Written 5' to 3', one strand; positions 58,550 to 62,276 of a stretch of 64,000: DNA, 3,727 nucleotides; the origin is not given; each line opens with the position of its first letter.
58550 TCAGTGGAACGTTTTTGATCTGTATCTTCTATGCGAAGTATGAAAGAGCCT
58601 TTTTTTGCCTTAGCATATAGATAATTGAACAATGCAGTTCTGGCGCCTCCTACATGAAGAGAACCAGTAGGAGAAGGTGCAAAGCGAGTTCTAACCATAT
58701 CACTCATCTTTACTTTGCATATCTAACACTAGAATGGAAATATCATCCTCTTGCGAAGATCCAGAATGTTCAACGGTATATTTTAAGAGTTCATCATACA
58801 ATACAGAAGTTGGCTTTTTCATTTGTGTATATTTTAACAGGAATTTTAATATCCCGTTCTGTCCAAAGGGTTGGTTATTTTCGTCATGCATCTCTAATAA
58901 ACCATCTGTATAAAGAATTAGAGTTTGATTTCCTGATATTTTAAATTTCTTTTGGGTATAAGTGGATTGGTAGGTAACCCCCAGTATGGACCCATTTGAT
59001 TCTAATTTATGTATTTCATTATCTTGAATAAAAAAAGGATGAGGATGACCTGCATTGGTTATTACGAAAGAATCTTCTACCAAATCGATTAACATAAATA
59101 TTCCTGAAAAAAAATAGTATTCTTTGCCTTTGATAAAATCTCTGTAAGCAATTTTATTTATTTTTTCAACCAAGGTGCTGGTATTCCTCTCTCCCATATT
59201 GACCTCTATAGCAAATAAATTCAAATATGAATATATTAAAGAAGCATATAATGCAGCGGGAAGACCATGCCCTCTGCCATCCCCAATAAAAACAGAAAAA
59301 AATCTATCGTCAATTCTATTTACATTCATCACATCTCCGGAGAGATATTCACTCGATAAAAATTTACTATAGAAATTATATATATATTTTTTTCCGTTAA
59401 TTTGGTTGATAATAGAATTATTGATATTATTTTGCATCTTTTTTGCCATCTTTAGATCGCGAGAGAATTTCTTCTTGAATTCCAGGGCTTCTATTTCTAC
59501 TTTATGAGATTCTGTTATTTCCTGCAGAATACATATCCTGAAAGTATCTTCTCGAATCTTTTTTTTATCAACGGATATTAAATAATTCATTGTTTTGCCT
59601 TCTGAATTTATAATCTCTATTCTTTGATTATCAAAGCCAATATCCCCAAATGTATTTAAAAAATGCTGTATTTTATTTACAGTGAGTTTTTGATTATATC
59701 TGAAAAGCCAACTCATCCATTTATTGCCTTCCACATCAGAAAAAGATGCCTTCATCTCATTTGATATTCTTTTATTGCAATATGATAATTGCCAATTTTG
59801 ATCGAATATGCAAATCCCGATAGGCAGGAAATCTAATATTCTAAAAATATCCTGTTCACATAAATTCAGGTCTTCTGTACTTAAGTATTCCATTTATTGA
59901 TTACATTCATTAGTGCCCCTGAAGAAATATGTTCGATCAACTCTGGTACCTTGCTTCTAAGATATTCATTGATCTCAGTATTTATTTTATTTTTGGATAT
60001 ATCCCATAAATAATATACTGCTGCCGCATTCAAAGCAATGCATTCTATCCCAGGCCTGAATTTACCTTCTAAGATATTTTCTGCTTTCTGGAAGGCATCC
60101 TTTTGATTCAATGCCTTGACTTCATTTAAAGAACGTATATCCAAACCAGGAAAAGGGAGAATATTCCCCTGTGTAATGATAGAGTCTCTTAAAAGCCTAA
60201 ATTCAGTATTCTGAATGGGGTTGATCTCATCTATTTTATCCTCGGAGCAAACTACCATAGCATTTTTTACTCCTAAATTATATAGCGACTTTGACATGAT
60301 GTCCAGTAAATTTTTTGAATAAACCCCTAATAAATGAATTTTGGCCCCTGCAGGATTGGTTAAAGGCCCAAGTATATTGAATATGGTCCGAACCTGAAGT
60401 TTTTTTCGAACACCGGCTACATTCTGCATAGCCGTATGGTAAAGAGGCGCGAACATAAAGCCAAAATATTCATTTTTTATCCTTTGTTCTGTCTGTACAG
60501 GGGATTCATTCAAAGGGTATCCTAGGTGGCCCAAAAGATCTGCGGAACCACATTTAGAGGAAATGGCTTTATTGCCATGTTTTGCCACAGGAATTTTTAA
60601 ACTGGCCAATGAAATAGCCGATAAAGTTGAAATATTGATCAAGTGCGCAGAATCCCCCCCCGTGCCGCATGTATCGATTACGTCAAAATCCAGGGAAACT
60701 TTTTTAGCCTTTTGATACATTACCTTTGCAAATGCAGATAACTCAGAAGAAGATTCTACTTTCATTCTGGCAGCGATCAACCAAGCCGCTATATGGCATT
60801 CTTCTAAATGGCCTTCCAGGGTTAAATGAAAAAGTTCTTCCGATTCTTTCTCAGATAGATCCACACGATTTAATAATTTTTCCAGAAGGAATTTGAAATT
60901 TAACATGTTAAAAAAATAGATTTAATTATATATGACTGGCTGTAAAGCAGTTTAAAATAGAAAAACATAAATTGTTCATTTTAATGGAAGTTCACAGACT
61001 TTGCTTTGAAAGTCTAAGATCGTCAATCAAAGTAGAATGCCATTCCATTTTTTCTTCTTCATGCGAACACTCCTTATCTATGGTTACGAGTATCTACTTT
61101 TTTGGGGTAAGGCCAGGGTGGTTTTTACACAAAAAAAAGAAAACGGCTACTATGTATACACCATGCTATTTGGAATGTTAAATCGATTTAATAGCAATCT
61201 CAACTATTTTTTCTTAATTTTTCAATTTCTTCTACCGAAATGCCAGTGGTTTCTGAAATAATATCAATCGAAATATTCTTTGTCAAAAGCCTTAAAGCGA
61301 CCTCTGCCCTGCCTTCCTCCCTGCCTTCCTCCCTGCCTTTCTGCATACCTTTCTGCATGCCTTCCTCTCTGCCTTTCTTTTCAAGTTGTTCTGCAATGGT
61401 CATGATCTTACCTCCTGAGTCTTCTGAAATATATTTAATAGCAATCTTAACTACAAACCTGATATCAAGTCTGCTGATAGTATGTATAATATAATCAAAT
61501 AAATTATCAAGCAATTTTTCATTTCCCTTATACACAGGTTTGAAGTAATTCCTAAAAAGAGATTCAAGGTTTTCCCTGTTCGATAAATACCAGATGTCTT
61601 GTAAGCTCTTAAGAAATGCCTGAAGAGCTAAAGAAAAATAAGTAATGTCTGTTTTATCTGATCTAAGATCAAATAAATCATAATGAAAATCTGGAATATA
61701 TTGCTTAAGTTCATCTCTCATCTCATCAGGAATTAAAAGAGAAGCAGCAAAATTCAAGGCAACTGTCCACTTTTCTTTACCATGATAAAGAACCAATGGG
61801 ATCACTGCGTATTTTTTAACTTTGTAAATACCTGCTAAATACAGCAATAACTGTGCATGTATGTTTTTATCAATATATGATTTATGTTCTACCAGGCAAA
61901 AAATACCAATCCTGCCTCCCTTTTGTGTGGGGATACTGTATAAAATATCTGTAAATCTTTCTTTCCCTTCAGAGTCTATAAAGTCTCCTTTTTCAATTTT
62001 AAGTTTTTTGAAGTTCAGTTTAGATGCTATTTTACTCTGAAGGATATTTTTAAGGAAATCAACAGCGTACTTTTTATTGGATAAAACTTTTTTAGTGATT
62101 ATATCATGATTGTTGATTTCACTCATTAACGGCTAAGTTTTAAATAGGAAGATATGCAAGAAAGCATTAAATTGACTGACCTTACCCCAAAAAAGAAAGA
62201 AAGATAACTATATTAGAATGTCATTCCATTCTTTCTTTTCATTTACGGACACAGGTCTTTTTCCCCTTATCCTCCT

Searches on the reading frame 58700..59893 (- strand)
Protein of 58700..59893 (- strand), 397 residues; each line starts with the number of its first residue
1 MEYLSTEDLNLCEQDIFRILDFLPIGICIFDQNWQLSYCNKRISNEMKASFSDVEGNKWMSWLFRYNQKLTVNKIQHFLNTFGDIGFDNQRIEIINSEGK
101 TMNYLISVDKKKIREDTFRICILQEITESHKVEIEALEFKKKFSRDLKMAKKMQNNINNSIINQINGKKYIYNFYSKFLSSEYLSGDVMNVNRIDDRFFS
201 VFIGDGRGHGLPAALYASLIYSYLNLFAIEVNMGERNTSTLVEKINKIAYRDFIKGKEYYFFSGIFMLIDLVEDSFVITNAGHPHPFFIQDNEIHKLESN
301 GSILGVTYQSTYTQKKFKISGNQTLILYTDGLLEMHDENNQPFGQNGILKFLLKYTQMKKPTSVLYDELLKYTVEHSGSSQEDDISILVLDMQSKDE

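Call 25: search_protein_families(library=pfam, proteins=[window:58700-59893:-])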
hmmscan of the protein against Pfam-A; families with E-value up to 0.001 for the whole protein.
window:58700-59893:- (397 aa): 1 family
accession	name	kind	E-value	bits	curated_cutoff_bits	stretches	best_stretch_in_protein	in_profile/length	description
PF07228.17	SpoIIE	-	8.3e-33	114.4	25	1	199-392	5-191/192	Stage II sporulation protein E (SpoIIE)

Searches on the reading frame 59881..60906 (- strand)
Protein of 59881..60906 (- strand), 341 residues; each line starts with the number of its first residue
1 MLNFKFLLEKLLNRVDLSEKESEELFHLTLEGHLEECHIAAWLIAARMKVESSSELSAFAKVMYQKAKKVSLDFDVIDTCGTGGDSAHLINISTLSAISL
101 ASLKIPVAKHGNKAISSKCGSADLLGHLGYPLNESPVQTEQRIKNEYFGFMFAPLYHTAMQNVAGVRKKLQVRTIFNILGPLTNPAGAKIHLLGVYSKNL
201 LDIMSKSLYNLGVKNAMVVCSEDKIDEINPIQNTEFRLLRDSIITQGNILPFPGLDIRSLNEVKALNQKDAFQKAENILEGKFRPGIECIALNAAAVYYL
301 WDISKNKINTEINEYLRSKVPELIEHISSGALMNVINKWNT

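Call 87: search_protein_families(library=pfam, proteins=[window:59881-60906:-])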
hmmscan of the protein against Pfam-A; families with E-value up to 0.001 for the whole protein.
window:59881-60906:- (341 aa): 2 families
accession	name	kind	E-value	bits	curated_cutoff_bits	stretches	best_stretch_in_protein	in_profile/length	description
PF00591.27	Glycos_transf_3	-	4e-63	213.8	27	1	75-306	3-235/253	Glycosyl transferase family, a/b domain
PF02885.22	Glycos_trans_3N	-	7.6e-14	51.7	26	1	7-67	3-63/63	Glycosyl transferase family, helical bundle domain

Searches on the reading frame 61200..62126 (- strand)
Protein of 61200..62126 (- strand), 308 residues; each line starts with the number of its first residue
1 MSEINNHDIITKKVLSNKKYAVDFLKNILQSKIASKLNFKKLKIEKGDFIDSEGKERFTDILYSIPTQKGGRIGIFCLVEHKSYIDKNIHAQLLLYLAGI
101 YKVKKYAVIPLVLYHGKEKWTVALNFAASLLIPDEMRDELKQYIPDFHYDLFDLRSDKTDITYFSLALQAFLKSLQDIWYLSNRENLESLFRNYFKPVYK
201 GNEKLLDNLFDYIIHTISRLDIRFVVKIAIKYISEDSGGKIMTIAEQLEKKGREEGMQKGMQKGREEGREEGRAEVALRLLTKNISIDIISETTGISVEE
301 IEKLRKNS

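Call 23: find_encoding_contigs(protein=window:61200-62126:-, flank=10000, max_places=10)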
Protein window:61200-62126:- (308 aa): no gene with exactly this product is on record in the collection.

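Call 25: search_protein_families(library=pfam, proteins=[window:61200-62126:-])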
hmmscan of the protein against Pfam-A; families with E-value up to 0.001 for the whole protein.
window:61200-62126:- (308 aa): 1 family
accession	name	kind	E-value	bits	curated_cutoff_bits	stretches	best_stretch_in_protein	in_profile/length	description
PF04754.18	Transposase_31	-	7.7e-38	130.6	21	1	5-183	1-181/203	Putative transposase, YhgA-like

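Call 49: find_homologous_proteins(query=window:61200-62126:-, max_evalue=1e-10)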
Query window:61200-62126:- (308 aa): 96 proteins with E <= 1e-10 among 2699 candidates.
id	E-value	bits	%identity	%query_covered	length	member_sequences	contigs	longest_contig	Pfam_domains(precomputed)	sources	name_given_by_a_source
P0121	1.2e-185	634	95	99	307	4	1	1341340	PF04754.19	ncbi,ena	-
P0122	9.2e-122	424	65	98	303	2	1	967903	PF04754.19,PF27070.1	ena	-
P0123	4.9e-119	415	62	100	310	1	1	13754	PF04754.19,PF27070.1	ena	-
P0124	5.7e-119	415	62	99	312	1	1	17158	PF04754.19,PF27070.1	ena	-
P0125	1.8e-117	410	61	99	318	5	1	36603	PF04754.19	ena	-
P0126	3.9e-116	405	63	98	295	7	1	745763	PF04754.19,PF27070.1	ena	-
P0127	9.0e-116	404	62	98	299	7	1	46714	PF04754.19,PF27070.1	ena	-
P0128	7.0e-114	398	63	100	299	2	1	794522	PF04754.19,PF27070.1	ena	-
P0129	1.4e-110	387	62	98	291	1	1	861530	PF04754.19,PF27070.1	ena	-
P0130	1.2e-107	378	55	99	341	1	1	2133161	PF04754.19,PF27070.1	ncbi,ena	-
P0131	2.1e-106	374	56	99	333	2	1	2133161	PF04754.19,PF27070.1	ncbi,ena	-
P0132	6.2e-106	372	55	99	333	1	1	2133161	PF04754.19,PF27070.1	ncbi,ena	-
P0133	2.8e-105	370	54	99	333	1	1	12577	PF04754.19,PF27070.1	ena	-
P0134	2.3e-104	367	56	99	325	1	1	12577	PF04754.19,PF27070.1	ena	-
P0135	3.6e-104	366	55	99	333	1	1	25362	PF04754.19,PF27070.1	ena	-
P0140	6.1e-102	359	54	99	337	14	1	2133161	PF04754.19,PF27070.1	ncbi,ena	-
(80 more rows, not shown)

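Call 50: find_encoding_contigs(protein=P0121, flank=10000, max_places=10)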
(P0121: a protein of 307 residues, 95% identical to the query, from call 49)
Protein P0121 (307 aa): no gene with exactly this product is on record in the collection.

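Call 51: find_encoding_contigs(protein=P0122, flank=10000, max_places=10)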
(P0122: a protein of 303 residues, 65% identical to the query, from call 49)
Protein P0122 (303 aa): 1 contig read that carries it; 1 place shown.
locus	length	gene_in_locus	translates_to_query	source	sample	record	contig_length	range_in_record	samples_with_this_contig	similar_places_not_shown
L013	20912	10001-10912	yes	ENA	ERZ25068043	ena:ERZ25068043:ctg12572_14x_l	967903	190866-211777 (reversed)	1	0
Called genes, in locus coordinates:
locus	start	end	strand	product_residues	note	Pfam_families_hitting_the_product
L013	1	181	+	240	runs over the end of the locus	PF00246:Peptidase_M14, PF24827:AstE_AspA_cat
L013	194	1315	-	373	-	PF01041:DegT_DnrJ_EryC1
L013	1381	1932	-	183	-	PF01555:N6_N4_Mtase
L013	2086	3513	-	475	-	PF08245:Mur_ligase_M, PF02875:Mur_ligase_C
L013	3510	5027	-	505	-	PF08245:Mur_ligase_M, PF02875:Mur_ligase_C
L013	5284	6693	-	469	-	PF20578:aBig_2, PF25296:Decapeptide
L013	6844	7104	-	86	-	-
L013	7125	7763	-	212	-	PF20578:aBig_2, PF25296:Decapeptide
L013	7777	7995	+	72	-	-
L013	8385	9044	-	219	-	PF25296:Decapeptide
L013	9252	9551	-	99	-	-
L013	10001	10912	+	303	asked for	PF04754:Transposase_31, PF27070:HTH_Rpn_C (weak)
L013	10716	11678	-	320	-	PF04250:DUF429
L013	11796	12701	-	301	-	PF22558:REase-ARP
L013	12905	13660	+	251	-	PF01381:HTH_3 (weak), PF06114:Peptidase_M78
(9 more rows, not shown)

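Call 56: find_encoding_contigs(protein=P0140, flank=5000, max_places=10)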
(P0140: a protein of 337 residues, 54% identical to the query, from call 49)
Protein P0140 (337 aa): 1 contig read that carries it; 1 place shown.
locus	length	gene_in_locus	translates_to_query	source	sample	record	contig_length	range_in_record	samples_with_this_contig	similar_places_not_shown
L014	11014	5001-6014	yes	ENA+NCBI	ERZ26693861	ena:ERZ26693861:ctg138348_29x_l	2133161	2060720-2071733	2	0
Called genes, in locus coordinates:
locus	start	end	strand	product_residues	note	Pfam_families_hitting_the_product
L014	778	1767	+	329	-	PF04754:Transposase_31, PF27070:HTH_Rpn_C (weak)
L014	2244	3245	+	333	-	PF04754:Transposase_31, PF27070:HTH_Rpn_C (weak)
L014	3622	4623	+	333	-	PF04754:Transposase_31, PF27070:HTH_Rpn_C (weak)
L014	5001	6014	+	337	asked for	PF04754:Transposase_31, PF27070:HTH_Rpn_C (weak)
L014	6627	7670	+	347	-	PF01118:Semialdhyde_dh, PF02774:Semialdhyde_dhC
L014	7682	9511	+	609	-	PF01343:Peptidase_S49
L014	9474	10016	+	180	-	PF13669:Glyoxalase_4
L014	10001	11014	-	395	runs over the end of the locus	-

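Call 61: find_encoding_contigs(protein=P0126, flank=5000, max_places=10)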
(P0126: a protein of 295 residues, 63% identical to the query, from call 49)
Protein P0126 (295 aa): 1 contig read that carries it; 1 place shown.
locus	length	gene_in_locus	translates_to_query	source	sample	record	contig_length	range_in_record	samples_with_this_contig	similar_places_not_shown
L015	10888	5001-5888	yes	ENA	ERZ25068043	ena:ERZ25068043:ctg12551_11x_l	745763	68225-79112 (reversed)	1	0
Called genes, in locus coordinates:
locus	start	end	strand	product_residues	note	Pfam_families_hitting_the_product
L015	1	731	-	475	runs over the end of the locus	PF08245:Mur_ligase_M, PF02875:Mur_ligase_C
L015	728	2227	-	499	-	PF08245:Mur_ligase_M, PF02875:Mur_ligase_C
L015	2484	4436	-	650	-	PF20578:aBig_2, PF25296:Decapeptide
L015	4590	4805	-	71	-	PF27070:HTH_Rpn_C (weak)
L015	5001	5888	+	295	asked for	PF04754:Transposase_31, PF27070:HTH_Rpn_C (weak)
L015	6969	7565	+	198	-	PF01548:DEDD_Tnp_IS110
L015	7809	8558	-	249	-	PF04250:DUF429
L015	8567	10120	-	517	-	PF00478:IMPDH, PF00571:CBS, PF03060:NMO, PF01070:FMN_dh (weak)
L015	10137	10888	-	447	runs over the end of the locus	PF00155:Aminotran_1_2, PF01212:Beta_elim_lyase (weak)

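Call 62: find_encoding_contigs(protein=P0128, flank=5000, max_places=10)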
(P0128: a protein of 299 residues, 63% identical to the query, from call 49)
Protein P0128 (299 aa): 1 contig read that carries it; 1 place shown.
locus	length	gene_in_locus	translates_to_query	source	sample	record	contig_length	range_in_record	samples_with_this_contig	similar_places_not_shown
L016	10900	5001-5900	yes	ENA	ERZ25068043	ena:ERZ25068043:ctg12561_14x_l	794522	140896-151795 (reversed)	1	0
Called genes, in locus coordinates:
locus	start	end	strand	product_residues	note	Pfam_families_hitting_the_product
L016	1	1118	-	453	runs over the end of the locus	PF06689:zf-C4_ClpX, PF13401:AAA_22 (faint), PF01078:Mg_chelatase (faint), PF07724:AAA_2, PF00004:AAA, PF07728:AAA_5 (weak), PF10431:ClpB_D2-small (weak)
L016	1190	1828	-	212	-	PF00574:CLP_protease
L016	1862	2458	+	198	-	PF01583:APS_kinase, PF13671:AAA_33 (weak)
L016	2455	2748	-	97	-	-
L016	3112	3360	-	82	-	-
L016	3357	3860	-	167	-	PF00186:DHFR_1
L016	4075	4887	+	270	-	PF06966:DUF1295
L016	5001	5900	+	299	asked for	PF04754:Transposase_31, PF27070:HTH_Rpn_C (weak)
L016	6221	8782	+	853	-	PF04200:Lipoprotein_17 (faint), PF20578:aBig_2, PF25296:Decapeptide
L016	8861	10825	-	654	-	PF00580:UvrD-helicase, PF13245:AAA_19, PF13604:AAA_30 (faint), PF01443:Viral_helicase1 (faint), PF13087:AAA_12 (faint), PF13361:UvrD_C, PF13538:UvrD_C_2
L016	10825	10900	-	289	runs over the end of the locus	PF01040:UbiA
